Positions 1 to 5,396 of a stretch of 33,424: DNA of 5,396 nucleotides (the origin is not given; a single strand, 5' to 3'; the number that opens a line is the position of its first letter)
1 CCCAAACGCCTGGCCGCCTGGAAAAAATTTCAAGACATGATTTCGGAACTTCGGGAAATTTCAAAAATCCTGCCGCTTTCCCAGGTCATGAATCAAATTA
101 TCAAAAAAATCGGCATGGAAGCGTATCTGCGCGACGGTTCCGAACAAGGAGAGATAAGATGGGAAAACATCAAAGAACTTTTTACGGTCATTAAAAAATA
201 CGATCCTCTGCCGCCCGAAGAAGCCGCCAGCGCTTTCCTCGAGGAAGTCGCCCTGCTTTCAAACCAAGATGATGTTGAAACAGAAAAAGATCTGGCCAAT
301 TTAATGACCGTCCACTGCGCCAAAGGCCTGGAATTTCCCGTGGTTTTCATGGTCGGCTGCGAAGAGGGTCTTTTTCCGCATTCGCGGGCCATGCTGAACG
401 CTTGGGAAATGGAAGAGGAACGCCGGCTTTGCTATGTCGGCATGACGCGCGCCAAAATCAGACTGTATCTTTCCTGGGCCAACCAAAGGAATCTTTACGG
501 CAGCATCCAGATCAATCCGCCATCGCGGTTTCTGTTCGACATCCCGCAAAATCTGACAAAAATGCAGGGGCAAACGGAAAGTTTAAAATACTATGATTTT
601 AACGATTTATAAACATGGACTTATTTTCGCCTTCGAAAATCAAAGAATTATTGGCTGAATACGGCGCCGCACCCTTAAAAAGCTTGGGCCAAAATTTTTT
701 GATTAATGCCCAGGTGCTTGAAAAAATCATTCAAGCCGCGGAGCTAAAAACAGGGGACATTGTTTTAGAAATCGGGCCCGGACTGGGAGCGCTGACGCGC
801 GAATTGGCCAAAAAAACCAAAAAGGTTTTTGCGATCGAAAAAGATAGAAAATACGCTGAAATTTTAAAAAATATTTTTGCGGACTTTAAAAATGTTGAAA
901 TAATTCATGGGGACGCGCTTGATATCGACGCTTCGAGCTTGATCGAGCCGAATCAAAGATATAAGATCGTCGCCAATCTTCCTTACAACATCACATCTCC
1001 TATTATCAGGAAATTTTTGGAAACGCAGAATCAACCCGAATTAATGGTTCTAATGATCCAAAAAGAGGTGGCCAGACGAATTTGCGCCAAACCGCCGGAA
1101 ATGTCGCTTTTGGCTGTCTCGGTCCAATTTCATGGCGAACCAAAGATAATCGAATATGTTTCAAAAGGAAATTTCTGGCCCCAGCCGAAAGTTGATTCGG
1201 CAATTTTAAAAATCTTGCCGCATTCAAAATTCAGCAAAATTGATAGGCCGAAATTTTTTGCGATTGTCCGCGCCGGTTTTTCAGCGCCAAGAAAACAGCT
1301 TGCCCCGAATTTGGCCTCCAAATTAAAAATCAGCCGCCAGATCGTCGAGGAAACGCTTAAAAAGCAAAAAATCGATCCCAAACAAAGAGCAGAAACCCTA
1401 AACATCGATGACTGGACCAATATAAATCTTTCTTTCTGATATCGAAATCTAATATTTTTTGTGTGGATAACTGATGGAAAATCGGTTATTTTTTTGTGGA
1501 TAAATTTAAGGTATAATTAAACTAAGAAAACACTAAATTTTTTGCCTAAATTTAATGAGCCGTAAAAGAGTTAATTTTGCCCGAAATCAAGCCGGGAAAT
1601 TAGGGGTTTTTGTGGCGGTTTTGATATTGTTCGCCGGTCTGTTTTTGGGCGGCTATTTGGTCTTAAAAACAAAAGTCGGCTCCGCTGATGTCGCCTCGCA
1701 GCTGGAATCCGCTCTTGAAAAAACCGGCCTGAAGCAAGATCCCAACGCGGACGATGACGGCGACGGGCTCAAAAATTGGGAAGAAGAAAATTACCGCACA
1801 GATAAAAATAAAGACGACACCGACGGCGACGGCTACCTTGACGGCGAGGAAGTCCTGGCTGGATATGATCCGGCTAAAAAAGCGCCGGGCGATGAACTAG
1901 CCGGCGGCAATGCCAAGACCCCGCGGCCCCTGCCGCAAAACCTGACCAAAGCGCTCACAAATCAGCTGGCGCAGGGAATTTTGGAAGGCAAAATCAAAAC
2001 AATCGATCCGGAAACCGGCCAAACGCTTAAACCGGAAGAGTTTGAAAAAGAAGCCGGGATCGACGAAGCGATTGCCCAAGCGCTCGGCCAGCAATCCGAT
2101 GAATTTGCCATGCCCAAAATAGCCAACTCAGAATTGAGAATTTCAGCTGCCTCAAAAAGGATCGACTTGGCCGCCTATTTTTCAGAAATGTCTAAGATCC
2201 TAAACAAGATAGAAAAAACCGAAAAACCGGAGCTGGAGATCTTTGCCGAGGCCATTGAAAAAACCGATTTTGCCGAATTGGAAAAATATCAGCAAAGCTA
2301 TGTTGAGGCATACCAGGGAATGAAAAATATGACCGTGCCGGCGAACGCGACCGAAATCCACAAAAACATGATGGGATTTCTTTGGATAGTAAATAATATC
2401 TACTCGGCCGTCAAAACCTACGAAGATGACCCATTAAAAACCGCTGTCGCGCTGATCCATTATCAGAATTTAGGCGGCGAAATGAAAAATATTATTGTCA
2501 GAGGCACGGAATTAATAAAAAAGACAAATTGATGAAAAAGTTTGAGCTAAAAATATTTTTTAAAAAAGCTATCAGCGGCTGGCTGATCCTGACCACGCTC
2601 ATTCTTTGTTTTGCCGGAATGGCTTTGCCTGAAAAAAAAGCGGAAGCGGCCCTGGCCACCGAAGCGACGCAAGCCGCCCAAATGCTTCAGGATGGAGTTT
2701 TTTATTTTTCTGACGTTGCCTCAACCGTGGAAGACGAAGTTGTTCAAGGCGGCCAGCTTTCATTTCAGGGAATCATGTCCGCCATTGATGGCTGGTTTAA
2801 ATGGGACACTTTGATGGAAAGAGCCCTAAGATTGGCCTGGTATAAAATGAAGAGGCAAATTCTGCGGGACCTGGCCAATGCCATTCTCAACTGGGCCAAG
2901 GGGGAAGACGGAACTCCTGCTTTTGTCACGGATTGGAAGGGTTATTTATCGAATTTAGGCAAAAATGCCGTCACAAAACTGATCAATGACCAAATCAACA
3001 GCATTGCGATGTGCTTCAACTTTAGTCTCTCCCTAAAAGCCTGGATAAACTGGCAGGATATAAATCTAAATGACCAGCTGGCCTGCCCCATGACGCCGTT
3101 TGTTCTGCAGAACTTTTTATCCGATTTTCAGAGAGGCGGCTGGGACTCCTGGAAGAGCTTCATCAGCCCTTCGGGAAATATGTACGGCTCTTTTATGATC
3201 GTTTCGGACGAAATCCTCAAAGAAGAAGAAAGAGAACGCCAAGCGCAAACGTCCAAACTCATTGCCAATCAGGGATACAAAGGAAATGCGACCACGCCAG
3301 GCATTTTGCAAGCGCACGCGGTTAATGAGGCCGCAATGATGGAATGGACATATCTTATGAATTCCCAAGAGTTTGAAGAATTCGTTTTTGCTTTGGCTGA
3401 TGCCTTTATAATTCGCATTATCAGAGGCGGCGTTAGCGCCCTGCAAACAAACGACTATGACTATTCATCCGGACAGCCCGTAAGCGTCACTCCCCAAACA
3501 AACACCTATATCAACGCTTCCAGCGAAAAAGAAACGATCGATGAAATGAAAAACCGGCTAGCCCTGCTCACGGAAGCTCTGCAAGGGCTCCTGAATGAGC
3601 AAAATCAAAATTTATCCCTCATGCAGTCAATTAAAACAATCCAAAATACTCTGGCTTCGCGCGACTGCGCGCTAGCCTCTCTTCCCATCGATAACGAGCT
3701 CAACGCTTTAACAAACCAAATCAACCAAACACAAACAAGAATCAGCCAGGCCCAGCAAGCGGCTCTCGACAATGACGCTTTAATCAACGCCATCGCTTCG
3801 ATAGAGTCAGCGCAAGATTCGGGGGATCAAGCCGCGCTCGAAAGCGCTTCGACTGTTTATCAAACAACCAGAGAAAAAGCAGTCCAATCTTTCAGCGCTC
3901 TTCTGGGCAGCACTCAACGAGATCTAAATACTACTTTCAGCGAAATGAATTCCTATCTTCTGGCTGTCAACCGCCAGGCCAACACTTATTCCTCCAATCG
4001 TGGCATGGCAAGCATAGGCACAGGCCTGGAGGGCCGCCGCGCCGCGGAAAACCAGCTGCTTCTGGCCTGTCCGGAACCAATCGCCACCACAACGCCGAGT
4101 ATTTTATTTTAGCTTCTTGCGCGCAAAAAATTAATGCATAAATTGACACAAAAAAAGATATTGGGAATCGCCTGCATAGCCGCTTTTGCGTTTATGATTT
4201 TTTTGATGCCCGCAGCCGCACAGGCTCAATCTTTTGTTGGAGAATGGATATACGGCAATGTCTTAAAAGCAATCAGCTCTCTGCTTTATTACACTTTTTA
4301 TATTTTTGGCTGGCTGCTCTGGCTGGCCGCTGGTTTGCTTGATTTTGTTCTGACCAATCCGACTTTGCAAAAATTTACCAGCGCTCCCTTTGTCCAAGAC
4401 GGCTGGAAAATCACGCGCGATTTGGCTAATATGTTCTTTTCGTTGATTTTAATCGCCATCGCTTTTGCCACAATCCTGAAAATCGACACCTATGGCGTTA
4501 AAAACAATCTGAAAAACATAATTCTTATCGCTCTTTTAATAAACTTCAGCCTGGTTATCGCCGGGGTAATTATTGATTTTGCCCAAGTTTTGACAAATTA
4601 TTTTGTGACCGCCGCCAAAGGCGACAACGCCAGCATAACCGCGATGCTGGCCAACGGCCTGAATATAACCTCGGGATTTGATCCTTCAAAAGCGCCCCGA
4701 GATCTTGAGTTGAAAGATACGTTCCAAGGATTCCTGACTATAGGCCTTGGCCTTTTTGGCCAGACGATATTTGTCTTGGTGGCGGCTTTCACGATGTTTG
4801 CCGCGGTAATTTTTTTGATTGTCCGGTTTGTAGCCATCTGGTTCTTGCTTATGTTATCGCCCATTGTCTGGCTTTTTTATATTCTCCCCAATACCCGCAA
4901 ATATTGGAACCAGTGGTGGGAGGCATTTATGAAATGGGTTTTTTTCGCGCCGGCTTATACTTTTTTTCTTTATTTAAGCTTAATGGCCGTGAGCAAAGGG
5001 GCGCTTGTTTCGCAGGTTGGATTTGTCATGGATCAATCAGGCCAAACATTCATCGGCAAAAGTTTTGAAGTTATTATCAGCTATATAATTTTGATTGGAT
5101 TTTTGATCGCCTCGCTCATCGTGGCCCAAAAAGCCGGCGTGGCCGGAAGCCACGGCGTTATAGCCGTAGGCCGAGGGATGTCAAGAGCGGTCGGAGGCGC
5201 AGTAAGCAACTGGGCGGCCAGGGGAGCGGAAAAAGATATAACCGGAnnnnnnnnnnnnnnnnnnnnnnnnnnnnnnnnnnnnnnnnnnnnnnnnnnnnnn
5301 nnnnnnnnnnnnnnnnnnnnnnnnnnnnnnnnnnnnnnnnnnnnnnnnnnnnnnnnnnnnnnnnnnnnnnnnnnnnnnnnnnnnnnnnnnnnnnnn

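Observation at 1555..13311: Origin-proximal chromosomal T4SS-like cluster with no DNA-transfer genes and many unrecognisable components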

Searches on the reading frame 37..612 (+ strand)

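Call 5: search_protein_families(library=pfam, max_evalue=0.1, proteins=[window:37-612:+])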
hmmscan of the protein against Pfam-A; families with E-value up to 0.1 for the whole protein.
window:37-612:+ (191 aa): 3 families
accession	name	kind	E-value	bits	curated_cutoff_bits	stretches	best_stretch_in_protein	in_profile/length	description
PF13361.12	UvrD_C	-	1.3e-33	117.3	25.6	1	19-150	231-350/350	UvrD-like helicase C-terminal domain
PF13538.12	UvrD_C_2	-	2.8e-11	43.6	27.4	1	89-145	4-51/52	UvrD-like helicase C-terminal domain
PF01443.25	Viral_helicase1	-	0.031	14.5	21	1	65-144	162-225/228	Viral superfamily 1 RNA helicase core domain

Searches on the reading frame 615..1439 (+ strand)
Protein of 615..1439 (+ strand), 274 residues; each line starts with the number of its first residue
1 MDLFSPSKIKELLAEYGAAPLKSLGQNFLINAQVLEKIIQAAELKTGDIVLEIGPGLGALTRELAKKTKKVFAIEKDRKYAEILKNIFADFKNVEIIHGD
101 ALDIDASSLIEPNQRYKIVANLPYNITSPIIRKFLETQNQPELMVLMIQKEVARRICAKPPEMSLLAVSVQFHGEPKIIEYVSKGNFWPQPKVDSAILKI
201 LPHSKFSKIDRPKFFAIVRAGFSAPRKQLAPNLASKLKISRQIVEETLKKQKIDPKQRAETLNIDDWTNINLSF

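Call 5: search_protein_families(library=pfam, max_evalue=0.1, proteins=[window:615-1439:+])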
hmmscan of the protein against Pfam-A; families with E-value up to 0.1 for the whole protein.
window:615-1439:+ (274 aa): 12 families
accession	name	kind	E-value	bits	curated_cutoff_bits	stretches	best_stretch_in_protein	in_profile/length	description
PF00398.26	RrnaAD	-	2.3e-61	207.6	24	1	22-271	6-258/263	Ribosomal RNA adenine dimethylase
PF13649.12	Methyltransf_25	-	2.3e-05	25.4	27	1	50-106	1-60/97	Methyltransferase domain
PF02390.23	Methyltransf_4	-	0.0002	21.3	24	1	49-121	4-79/173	Putative methyltransferase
PF13489.12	Methyltransf_23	-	0.0014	18.9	27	1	37-94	12-70/164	Methyltransferase domain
PF01135.25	PCMT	-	0.0042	17.3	20.3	1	14-100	41-132/210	Protein-L-isoaspartate(D-aspartate) O-methyltransferase (PCMT)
PF08241.18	Methyltransf_11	-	0.0099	16.9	21.2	1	51-104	1-54/95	Methyltransferase domain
PF02353.26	CMAS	-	0.032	14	27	1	35-75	51-92/273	Mycolic acid cyclopropane synthetase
PF02254.24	TrkA_N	-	0.038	14.7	23.8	1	59-108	12-56/116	TrkA-N domain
PF04378.19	RsmJ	-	0.043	13.6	27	1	47-126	58-137/245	Ribosomal RNA large subunit methyltransferase D, RlmJ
PF05958.17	tRNA_U5-meth_tr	-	0.057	12.9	23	1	27-97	183-254/357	tRNA (Uracil-5-)-methyltransferase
PF13847.12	Methyltransf_31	-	0.062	13.4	27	1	45-107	2-69/145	Methyltransferase domain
PF02527.21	GidB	-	0.095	12.5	27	0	29-103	30-109/184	rRNA small subunit methyltransferase G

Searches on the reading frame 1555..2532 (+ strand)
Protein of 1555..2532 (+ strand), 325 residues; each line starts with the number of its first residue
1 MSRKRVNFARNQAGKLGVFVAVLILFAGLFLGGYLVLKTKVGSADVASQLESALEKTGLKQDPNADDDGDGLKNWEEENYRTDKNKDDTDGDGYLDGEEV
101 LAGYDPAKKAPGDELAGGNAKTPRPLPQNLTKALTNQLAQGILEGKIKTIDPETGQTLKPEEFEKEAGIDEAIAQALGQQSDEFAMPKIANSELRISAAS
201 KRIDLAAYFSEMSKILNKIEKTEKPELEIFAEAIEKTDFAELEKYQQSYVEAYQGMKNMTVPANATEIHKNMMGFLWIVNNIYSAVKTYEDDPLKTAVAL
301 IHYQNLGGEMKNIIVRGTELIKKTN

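Call 4: search_protein_families(library=pfam, max_evalue=0.1, proteins=[window:1555-2532:+])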
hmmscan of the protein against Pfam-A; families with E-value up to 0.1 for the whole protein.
window:1555-2532:+ (325 aa): 3 families
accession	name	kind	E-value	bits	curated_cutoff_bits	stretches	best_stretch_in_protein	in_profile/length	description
PF18884.5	TSP3_bac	-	2.1e-08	34.3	25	1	88-108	1-21/22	Bacterial TSP3 repeat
PF00181.30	Ribosomal_L2_N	-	0.056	13.9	23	0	280-315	31-65/77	Ribosomal Proteins L2, RNA binding N-terminal domain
PF18150.6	DUF5600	-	0.073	14.2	26.6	0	204-260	47-102/107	Domain of unknown function (DUF5600)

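Call 8: search_protein_families(library=ncbifam, max_evalue=0.01, proteins=[window:1555-2532:+])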
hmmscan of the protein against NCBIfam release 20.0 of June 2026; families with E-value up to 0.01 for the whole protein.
window:1555-2532:+ (325 aa): 1 family
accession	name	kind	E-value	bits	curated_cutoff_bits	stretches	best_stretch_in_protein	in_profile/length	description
NF047639.1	throspo3_MtsD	equivalog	0.0052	15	800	1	65-109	459-503/651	cell-cell cohesion protein MtsD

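Call 45: search_solved_structures(query=A5, max_evalue=10)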
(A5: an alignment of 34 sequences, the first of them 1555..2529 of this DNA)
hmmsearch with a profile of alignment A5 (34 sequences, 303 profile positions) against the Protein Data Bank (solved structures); distinct sequences matched with E-value up to 10: 11.
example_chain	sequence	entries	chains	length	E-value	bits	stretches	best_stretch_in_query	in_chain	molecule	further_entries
7c7r_B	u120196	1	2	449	3.9e-05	26.4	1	41-83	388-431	Biofilm-associated surface protein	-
9dni_A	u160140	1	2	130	0.052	16.1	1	149-231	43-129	De novo designed IR agonist ""S2-F1-S1""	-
9dn6_A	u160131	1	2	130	0.066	15.8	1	149-232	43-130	De novo designed IR agonist RF-405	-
5jgh_A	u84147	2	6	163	0.29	13.7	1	181-232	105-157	ARS-binding factor 2, mitochondrial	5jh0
8a3k_UNK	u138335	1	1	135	0.32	13.6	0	184-234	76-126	sc-apCC-4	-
7jh6_A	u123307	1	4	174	0.34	13.5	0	196-233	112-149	Two-domain di-Zn(II) and porphyrin-binding protein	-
6zy2_A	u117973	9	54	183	1.2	11.7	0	2-31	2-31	YrbD protein | Outer membrane lipid asymmetry maintenance protein MlaD | Intermembrane phospholipid transport system binding protein MlaD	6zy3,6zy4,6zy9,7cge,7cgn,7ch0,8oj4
8fns_A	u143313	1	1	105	2.6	10.6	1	42-85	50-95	EF-hand domain-containing protein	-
6mi5_X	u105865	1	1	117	3.1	10.3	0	42-85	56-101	Lanmodulin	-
2w3z_A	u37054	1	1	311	5.6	9.5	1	140-202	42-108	PUTATIVE DEACETYLASE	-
9r1m_A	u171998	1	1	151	7.8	9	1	147-235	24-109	sc-apCC-4-LMF-1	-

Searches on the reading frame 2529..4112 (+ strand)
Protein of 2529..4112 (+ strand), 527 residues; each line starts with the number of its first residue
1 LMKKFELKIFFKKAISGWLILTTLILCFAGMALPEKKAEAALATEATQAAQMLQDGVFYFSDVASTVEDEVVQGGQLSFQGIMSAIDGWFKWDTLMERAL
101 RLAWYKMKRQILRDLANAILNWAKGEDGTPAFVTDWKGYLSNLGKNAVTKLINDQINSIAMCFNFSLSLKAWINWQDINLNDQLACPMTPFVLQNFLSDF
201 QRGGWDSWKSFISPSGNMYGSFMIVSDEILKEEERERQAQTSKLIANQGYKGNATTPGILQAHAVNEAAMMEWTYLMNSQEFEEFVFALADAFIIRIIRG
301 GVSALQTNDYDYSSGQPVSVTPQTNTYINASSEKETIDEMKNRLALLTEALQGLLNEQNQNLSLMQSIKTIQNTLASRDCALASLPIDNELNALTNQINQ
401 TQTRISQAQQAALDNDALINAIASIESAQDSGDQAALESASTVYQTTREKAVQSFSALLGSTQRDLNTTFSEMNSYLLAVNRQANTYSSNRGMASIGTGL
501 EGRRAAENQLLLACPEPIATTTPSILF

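Call 4: search_protein_families(library=pfam, max_evalue=0.1, proteins=[window:2529-4112:+])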
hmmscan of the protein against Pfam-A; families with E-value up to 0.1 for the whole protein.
window:2529-4112:+ (527 aa): 1 family
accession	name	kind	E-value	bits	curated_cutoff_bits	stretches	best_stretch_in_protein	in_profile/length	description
PF10805.13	DUF2730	-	0.018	15.5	24.9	1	361-410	35-84/102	Protein of unknown function (DUF2730)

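Call 8: search_protein_families(library=ncbifam, max_evalue=0.01, proteins=[window:2529-4112:+])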
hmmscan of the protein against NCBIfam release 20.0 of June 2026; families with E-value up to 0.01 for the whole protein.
window:2529-4112:+ (527 aa): 0 families

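Call 31: find_homologous_proteins(query=window:2529-4112:+, max_evalue=0.001)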
Query window:2529-4112:+ (527 aa): 4 proteins with E <= 0.001 among 8000 candidates.
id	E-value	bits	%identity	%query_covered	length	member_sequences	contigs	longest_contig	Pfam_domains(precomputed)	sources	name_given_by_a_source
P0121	0.0e+0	1156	100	100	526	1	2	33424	-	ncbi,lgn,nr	ncbi:MAG: hypothetical protein PHQ47_00020 [Candidatus Portnoybacteria bacterium]|nr:hypothetical pr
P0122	4.2e-171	588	55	96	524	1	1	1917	-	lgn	-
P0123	3.9e-5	41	22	45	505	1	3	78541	-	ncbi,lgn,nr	ncbi:hypothetical protein HY416_02765 [Candidatus Kaiserbacteria bacterium]|nr:hypothetical protein 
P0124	4.7e-4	37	23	45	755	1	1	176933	PF00754.32,PF16403.12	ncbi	-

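Call 44: search_solved_structures(query=A4, max_evalue=10)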
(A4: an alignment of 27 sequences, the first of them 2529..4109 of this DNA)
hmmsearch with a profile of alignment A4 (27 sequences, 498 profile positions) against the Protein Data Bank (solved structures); distinct sequences matched with E-value up to 10: 20.
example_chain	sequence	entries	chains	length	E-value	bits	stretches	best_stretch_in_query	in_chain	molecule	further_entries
7y9n_A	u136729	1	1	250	0.01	18.2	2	354-479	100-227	Spike protein S2',5HB-H2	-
6lxt_A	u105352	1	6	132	0.21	13.9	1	342-448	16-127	Spike protein S2, Spike protein S2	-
7cot_A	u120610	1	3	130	0.22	13.8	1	342-448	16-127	Spike glycoprotein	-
1wyy_A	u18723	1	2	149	0.26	13.5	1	341-448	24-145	E2 Glycoprotein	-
7wxz_A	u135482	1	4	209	0.31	13.3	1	342-474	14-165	Spike protein S2'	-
1v9d_A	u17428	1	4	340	0.32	13.3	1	389-468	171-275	Diaphanous protein homolog 1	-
4zry_B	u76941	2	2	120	0.58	12.4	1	408-478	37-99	Keratin, type II cytoskeletal 1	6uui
5wjb_A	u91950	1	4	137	0.6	12.4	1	366-446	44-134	Capsid assembly scaffolding protein,Myosin-7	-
6qpw_E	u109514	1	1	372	0.67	12.2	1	314-462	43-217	Sister chromatid cohesion protein 1,Structural maintenance of chromosomes protein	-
7zh7_A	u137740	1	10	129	0.7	12.2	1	174-209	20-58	Serum amyloid A protein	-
6m1v_A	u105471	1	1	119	0.79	12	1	354-450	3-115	Spike protein S2,Spike protein S2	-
9b27_G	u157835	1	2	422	0.82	11.9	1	389-468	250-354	Protein diaphanous homolog 1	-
1wnc_A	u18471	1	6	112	0.83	11.9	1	355-447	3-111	E2 glycoprotein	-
9b3d_G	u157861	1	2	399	0.84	11.9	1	389-468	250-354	Protein diaphanous homolog 1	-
8tve_A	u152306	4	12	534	0.99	11.7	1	339-479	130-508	Langya henipavirus fusion protein in postfusion state | Langya henipavirus fusion protein in prefusion state | Langya henipavirus postfusion F protein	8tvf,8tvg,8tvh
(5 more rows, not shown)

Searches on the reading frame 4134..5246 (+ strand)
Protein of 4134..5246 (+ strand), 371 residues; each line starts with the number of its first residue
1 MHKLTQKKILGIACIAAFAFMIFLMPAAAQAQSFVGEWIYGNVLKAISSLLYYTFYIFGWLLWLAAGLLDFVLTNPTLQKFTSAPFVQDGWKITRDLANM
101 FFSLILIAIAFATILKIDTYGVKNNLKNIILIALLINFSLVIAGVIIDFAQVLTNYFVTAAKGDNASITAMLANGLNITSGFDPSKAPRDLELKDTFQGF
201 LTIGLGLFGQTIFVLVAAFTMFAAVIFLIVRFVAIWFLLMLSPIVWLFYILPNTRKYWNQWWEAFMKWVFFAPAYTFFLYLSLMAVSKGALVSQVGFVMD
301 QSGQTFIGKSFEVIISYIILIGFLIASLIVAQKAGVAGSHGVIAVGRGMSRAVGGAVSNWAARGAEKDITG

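Call 20: search_protein_families(library=pfam, max_evalue=10, proteins=[window:4134-5246:+])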
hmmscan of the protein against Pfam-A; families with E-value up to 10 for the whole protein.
seq(371 aa): 0 families
